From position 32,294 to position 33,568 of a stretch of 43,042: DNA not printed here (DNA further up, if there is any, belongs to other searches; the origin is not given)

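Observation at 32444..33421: Single polypeptide fusing a MazG-like NTP pyrophosphohydrolase to a dNMP-kinase-like P-loop domain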

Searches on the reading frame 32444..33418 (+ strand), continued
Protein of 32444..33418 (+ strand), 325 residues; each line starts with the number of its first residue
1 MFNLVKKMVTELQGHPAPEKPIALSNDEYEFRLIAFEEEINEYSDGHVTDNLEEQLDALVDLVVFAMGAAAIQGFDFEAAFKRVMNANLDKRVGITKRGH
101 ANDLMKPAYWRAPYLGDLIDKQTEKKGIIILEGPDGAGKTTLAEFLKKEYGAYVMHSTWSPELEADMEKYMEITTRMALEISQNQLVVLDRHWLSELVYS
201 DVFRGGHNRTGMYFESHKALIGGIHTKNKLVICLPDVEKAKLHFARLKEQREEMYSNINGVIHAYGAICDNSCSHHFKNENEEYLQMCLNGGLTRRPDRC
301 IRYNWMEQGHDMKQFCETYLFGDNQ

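Call 49: get_annotated_region(hit=H9, flank=3500)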
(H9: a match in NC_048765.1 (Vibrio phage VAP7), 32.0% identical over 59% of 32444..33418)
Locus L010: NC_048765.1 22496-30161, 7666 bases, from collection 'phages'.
description: Vibrio phage VAP7, complete genome.
organism: Vibrio phage VAP7 (NCBI taxid 2584487)
taxonomy: Viruses; Duplodnaviria; Heunggongvirae; Uroviricota; Caudoviricetes; Ackermannviridae; Vapseptimavirus; Vapseptimavirus VAP7
host: -; source: sewage; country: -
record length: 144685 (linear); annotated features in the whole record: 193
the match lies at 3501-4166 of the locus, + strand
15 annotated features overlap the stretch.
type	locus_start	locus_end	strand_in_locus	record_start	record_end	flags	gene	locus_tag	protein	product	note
CDS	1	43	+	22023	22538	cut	-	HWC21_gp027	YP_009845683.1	membrane lipoprotein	-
CDS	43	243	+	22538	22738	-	-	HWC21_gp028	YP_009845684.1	hypothetical protein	-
CDS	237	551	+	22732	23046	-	-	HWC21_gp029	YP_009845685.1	primosomal protein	primosomal protein DnaI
CDS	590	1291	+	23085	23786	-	-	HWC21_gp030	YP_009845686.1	hypothetical protein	-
CDS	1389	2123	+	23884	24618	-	-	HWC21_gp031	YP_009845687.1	phosphatase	-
CDS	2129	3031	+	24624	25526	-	-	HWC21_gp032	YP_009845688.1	thymidylate synthase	-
CDS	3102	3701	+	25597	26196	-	-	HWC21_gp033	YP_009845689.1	haloacid dehalogenase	-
CDS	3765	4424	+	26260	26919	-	-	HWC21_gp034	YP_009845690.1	thymidylate kinase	-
CDS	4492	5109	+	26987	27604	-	-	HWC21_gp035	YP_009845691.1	hypothetical protein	-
CDS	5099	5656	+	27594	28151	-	-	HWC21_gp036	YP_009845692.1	dihydrofolate reductase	-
CDS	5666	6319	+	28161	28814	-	-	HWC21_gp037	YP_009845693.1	exonuclease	-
CDS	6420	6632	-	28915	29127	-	-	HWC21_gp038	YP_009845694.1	hypothetical protein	-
CDS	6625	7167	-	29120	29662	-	-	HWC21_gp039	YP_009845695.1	hypothetical protein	-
CDS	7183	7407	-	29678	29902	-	-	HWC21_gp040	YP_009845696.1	tail tape measure protein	-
CDS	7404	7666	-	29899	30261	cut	-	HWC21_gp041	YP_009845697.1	DUF4326 domain-containing protein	-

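Call 50: get_annotated_region(hit=H12, flank=3500)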
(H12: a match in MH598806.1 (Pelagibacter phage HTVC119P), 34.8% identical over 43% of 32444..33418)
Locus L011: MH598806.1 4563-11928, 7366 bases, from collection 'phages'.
description: Pelagibacter phage HTVC119P, complete genome.
organism: Pelagibacter phage HTVC119P (NCBI taxid 2283020)
taxonomy: Viruses; Duplodnaviria; Heunggongvirae; Uroviricota; Caudoviricetes; Autographiviridae; Votkovvirus
host: Candidatus Pelagibacter sp. HTCC7211; source: seawater; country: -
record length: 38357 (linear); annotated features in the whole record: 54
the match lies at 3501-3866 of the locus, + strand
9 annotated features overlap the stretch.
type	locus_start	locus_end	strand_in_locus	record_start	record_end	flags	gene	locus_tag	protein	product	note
CDS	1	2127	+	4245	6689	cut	-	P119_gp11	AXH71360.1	RNA polymerase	-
CDS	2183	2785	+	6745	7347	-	-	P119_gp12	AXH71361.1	single-stranded DNA-binding protein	-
CDS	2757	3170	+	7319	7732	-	-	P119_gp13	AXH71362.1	endodeoxyribonuclease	-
CDS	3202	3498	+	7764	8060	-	-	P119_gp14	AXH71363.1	lysozyme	-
CDS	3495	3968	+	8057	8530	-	-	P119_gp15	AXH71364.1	hypothetical protein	-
CDS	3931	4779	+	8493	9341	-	-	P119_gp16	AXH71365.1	thymidylate synthase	-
CDS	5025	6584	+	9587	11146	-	-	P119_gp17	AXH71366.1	DNA primase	-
CDS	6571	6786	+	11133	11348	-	-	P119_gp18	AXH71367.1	hypothetical protein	-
CDS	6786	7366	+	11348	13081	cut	-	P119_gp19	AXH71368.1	DNA polymerase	-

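Call 54: search_protein_families(library=pfam, proteins=[P0054, P0036, P0059, P0068, P0062, P0075, P0035, P0048, P0058, P0152], max_evalue=0.001)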
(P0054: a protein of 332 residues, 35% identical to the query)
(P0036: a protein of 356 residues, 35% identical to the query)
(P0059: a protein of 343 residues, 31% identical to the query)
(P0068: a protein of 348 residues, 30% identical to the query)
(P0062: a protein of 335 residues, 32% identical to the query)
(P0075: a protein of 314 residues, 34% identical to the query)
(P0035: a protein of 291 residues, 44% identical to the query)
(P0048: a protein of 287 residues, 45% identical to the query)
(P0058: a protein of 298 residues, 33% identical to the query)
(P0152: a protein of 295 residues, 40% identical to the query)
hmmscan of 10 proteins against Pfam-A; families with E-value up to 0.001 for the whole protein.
P0054 (332 aa): 3 families
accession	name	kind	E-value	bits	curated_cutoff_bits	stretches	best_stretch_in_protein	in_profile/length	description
PF13521.12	AAA_28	-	5.2e-05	24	27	0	3-23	2-22/164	AAA domain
PF13671.12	AAA_33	-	0.00024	21.8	27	0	3-29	2-26/143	AAA domain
PF02223.23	Thymidylate_kin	-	0.00052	20.2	27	0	5-25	1-21/185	Thymidylate kinase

P0036 (356 aa): 2 families
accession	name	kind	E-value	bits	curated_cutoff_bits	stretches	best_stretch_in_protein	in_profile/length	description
PF13521.12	AAA_28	-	4.2e-06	27.5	27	0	8-32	2-26/164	AAA domain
PF02223.23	Thymidylate_kin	-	0.00012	22.3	27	0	10-34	1-25/185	Thymidylate kinase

P0059 (343 aa): 2 families
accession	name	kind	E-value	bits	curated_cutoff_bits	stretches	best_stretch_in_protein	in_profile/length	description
PF13521.12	AAA_28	-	5.2e-05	23.9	27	0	46-137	63-149/164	AAA domain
PF13401.12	AAA_22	-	0.00038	21.2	27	1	5-56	4-56/130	AAA domain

P0068 (348 aa): 3 families
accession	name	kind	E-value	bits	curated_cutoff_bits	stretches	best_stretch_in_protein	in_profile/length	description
PF13521.12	AAA_28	-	0.0001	23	27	0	7-130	2-134/164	AAA domain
PF02223.23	Thymidylate_kin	-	0.00011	22.3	27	0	9-33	1-25/185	Thymidylate kinase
PF24883.2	NPHP3_N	-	0.00066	20.4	24.8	0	5-51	23-68/164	Nephrocystin 3, N-terminal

P0062 (335 aa): 4 families
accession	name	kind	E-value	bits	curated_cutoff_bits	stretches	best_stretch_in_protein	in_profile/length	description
PF13521.12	AAA_28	-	1.1e-06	29.4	27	0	7-55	2-49/164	AAA domain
PF03167.25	UDG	-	4e-06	27.4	24.3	1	217-331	7-138/141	Uracil DNA glycosylase superfamily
PF13401.12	AAA_22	-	8.1e-05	23.4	27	1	3-44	4-46/130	AAA domain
PF20720.3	nSTAND3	-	0.00044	20.4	27.2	1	2-30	15-43/155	Novel STAND NTPase 3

P0075 (314 aa): 6 families
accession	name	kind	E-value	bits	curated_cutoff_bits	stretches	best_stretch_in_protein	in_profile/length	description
PF02223.23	Thymidylate_kin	-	8.6e-08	32.5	27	0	5-31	1-27/185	Thymidylate kinase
PF13521.12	AAA_28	-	1.5e-05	25.7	27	1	3-122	2-127/164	AAA domain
PF08433.16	KTI12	-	1.9e-05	24.8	22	1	2-179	3-145/271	Chromatin associated protein KTI12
PF13238.12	AAA_18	-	0.00022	22.1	29.4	1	3-132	1-119/128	AAA domain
PF13671.12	AAA_33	-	0.00036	21.3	27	0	3-128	2-122/143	AAA domain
PF01712.25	dNK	-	0.00052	20.3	27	0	5-25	3-23/203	Deoxynucleoside kinase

P0035 (291 aa): 4 families
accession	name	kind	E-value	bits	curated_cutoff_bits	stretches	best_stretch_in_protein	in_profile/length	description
PF01503.22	PRA-PH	-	1.8e-10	41.5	21.3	1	200-256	30-86/86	Phosphoribosyl-ATP pyrophosphohydrolase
PF02223.23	Thymidylate_kin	-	2.6e-08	34.2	27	1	5-37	1-34/185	Thymidylate kinase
PF13238.12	AAA_18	-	4.3e-05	24.4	29.4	0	4-61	2-57/128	AAA domain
PF13401.12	AAA_22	-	0.00099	19.9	27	0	2-56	7-63/130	AAA domain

P0048 (287 aa): 1 family
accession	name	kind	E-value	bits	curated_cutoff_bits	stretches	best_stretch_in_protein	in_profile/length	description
PF13521.12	AAA_28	-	0.0006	20.5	27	0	3-28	2-27/164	AAA domain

P0058 (298 aa): 3 families
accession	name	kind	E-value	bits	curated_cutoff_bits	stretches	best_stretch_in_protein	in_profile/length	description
PF01503.22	PRA-PH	-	7.4e-13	49.2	21.3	1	197-264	13-86/86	Phosphoribosyl-ATP pyrophosphohydrolase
PF07728.20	AAA_5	-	0.00024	21.6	22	1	2-32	2-33/139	AAA domain (dynein-related subfamily)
PF13238.12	AAA_18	-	0.00044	21.2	29.4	0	2-92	1-68/128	AAA domain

P0152 (295 aa): 2 families
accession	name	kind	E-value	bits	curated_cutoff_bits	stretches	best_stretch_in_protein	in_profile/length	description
PF01503.22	PRA-PH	-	1.2e-15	58.1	21.3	1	198-262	16-86/86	Phosphoribosyl-ATP pyrophosphohydrolase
PF08433.16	KTI12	-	0.00068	19.7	22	0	95-238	101-207/271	Chromatin associated protein KTI12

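Call 55: find_encoding_contigs(protein=P0048, flank=5000, max_places=1)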
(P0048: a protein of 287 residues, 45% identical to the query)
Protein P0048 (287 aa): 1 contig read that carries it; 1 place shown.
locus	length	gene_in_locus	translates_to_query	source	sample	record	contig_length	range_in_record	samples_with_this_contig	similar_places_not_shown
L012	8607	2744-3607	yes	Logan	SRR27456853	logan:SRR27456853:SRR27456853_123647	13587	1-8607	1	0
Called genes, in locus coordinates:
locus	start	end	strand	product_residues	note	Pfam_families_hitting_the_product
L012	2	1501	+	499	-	?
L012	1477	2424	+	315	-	-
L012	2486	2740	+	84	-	-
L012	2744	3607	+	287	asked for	-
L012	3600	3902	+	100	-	-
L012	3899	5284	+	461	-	PF00176:SNF2-rel_dom, PF00270:DEAD, PF04851:ResIII (weak)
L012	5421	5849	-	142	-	-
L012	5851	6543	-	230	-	PF01471:PG_binding_1, PF13539:Peptidase_M15_4 (weak)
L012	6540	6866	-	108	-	-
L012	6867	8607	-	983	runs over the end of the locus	PF24801:FNIII-A_GpJ (weak), PF13550:Phage-tail_3 (weak)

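Call 56: find_encoding_contigs(protein=P0058, flank=5000, max_places=1)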
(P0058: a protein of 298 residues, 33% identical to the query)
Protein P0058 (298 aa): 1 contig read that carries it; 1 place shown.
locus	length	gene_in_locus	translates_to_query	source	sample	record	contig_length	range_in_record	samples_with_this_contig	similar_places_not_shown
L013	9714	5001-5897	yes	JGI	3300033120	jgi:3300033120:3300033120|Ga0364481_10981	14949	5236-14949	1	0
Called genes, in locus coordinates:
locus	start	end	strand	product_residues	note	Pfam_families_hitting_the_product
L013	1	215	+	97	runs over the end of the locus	-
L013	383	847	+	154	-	-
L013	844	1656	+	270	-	-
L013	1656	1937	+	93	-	-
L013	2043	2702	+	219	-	-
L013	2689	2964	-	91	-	-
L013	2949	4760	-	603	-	PF13481:AAA_25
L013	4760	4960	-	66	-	-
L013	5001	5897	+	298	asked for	PF01503:PRA-PH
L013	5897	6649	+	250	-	-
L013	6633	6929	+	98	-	-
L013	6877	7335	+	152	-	PF00383:dCMP_cyt_deam_1, PF14437:MafB19-deam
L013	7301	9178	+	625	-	PF01612:DNA_pol_A_exo1, PF00476:DNA_pol_A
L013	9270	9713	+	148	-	?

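Call 57: find_encoding_contigs(protein=P0054, flank=5000, max_places=1)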
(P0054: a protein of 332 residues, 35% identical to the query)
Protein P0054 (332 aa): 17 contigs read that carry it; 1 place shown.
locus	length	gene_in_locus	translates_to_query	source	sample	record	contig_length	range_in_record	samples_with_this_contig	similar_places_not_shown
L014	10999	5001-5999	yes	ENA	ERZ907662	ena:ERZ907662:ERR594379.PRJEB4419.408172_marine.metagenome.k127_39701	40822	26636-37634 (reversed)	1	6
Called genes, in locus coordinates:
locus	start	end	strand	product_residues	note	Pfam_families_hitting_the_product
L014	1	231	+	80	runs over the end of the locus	-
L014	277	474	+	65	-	-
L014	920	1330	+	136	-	-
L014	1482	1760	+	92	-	-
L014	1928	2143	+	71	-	-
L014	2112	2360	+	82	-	-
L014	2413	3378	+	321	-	PF06067:DUF932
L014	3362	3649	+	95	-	-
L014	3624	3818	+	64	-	-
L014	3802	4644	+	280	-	PF13489:Methyltransf_23, PF13649:Methyltransf_25 (weak), PF08241:Methyltransf_11 (weak), PF08242:Methyltransf_12 (faint)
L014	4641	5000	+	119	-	PF01503:PRA-PH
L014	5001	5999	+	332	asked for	-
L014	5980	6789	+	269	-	PF00303:Thymidylat_synt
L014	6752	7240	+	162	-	PF00383:dCMP_cyt_deam_1, PF14437:MafB19-deam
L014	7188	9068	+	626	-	PF01612:DNA_pol_A_exo1 (weak), PF00476:DNA_pol_A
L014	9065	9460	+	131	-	-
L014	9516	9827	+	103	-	PF23992:Pam3_gp32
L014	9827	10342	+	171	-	PF23984:DUF7307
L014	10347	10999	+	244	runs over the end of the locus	PF23977:Pam3_Gp34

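Call 59: search_protein_families(library=pfam, proteins=[L003:4389-5369:+, L014:5001-5996:+, L013:5897-6646:+, L012:1477-2421:+, L012:3600-3899:+], max_evalue=0.1)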
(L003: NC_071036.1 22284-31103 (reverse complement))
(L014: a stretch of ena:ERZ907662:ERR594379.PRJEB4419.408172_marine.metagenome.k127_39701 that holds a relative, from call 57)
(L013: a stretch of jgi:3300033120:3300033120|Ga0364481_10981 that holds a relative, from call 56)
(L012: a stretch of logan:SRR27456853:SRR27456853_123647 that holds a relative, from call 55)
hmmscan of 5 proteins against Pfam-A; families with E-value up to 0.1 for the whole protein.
L003:4389-5369:+ (327 aa): 3 families
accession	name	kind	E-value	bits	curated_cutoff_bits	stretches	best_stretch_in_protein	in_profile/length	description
PF02223.23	Thymidylate_kin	-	0.0053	16.9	27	0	14-30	1-17/185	Thymidylate kinase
PF02224.24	Cytidylate_kin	-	0.026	14.7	26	1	15-41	4-30/211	Cytidylate kinase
PF13671.12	AAA_33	-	0.045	14.5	27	0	11-34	1-24/143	AAA domain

L014:5001-5996:+ (332 aa): 14 families
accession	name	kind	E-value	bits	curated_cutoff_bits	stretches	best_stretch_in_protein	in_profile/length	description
PF13521.12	AAA_28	-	5.2e-05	24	27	1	3-23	2-22/164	AAA domain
PF13671.12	AAA_33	-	0.00024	21.8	27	1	3-29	2-26/143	AAA domain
PF02223.23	Thymidylate_kin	-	0.00052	20.2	27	1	5-25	1-21/185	Thymidylate kinase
PF13238.12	AAA_18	-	0.0031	18.4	29.4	1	3-27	1-24/128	AAA domain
PF13401.12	AAA_22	-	0.008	16.9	27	1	2-24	7-29/130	AAA domain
PF13173.12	AAA_14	-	0.011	16.1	27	1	2-42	4-48/129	AAA domain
PF05729.18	NACHT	-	0.013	15.7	26.7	1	2-25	2-25/167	NACHT domain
PF20720.3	nSTAND3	-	0.016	15.4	27.2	1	2-24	19-41/155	Novel STAND NTPase 3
PF02367.23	TsaE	-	0.023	15.1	26.6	1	2-24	23-45/128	Threonylcarbamoyl adenosine biosynthesis protein TsaE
PF07931.18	CPT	-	0.023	14.9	22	1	1-32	2-33/172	Chloramphenicol phosphotransferase-like protein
PF00004.35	AAA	-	0.024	15.6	21.2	1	3-26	1-24/131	ATPase family associated with various cellular activities (AAA)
PF13191.12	AAA_16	-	0.077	13.9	32.6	0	2-42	26-66/167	AAA ATPase domain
PF02492.25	cobW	-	0.079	13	20.7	0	2-24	2-25/180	CobW/HypB/UreG, nucleotide-binding domain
PF00910.28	RNA_helicase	-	0.083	13.8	21.5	0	3-25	1-23/105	RNA helicase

L013:5897-6646:+ (250 aa): 0 families

L012:1477-2421:+ (315 aa): 0 families

L012:3600-3899:+ (100 aa): 0 families

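Call 60: get_annotated_region(hit=H30, flank=4000)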
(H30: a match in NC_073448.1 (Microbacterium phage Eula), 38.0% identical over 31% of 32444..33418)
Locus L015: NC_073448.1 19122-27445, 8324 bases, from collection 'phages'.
description: Microbacterium phage Eula, complete genome.
organism: Microbacterium phage Eula (NCBI taxid 2926098)
taxonomy: Viruses; Duplodnaviria; Heunggongvirae; Uroviricota; Caudoviricetes; Dismasvirus
host: Microbacterium foliorum NRRL B-24224; source: soil; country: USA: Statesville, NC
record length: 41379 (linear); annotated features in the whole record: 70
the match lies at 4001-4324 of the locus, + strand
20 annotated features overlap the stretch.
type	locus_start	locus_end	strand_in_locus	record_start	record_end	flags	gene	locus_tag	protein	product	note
CDS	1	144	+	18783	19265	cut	23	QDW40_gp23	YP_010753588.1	membrane protein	-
CDS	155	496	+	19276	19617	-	24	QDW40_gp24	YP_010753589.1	membrane protein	-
CDS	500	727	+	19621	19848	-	25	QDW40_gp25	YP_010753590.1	membrane protein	-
CDS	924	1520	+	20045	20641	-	26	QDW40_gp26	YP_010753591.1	hypothetical protein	-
CDS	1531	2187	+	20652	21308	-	27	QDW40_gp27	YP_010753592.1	hypothetical protein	-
CDS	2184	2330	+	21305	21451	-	28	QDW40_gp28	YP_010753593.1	hypothetical protein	-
CDS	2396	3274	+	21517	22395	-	29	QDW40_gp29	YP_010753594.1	Cas4 family exonuclease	-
CDS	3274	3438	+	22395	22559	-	30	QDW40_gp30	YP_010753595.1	hypothetical protein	-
CDS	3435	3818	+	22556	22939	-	31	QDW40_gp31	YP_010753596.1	hypothetical protein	-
CDS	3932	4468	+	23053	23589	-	32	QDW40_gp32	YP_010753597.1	MazG-like nucleotide pyrophosphohydrolase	-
CDS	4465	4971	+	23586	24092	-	33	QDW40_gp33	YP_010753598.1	thymidylate kinase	-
CDS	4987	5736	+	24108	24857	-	34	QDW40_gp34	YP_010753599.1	recombination directionality factor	-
CDS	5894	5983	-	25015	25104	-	35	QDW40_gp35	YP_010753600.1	hypothetical protein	-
CDS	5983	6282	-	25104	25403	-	36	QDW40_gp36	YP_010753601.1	hypothetical protein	-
CDS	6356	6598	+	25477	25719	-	37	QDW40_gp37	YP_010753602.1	NrdH-like glutaredoxin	-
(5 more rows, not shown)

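Call 61: get_annotated_region(hit=H28, flank=5000)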
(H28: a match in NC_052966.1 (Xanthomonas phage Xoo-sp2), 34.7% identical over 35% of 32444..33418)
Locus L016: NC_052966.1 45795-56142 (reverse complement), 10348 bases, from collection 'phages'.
description: Xanthomonas phage Xoo-sp2, complete genome.
organism: Xanthomonas phage Xoo-sp2 (NCBI taxid 1852622)
taxonomy: Viruses; Duplodnaviria; Heunggongvirae; Uroviricota; Caudoviricetes; Mesyanzhinovviridae; Bradleyvirinae; Xooduovirus; Xooduovirus Xoosp2
host: Xanthomonas oryzae pv. oryzae; source: soil; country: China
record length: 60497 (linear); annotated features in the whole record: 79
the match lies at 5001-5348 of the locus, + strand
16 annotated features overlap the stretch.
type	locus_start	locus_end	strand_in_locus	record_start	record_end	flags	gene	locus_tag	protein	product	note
CDS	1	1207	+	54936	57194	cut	-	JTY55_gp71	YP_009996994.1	DNA polymerase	-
CDS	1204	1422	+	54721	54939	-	-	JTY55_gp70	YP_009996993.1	hypothetical protein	-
CDS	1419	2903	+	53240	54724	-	-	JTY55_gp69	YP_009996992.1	DNA helicase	-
CDS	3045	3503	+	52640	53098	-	-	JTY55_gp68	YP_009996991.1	putative TolA protein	-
CDS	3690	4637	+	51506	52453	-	-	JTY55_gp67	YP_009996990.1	hypothetical protein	-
CDS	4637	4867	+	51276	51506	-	-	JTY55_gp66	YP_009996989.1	hypothetical protein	-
CDS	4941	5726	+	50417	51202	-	-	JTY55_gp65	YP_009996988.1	hydrolase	-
CDS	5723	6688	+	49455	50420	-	-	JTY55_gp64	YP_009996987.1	thymidylate synthase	-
CDS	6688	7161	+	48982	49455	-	-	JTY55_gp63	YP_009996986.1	deoxycytidinylate deaminase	-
CDS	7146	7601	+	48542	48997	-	-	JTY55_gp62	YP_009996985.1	dihydrofolate reductase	-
CDS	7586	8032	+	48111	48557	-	-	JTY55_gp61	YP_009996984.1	DNA helicase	-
CDS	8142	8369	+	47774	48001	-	-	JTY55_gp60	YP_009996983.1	hypothetical protein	-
CDS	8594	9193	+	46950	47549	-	-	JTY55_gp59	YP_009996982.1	hypothetical protein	-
CDS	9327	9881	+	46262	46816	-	-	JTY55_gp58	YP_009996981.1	hypothetical protein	-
CDS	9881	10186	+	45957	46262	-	-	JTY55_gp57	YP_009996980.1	hypothetical protein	-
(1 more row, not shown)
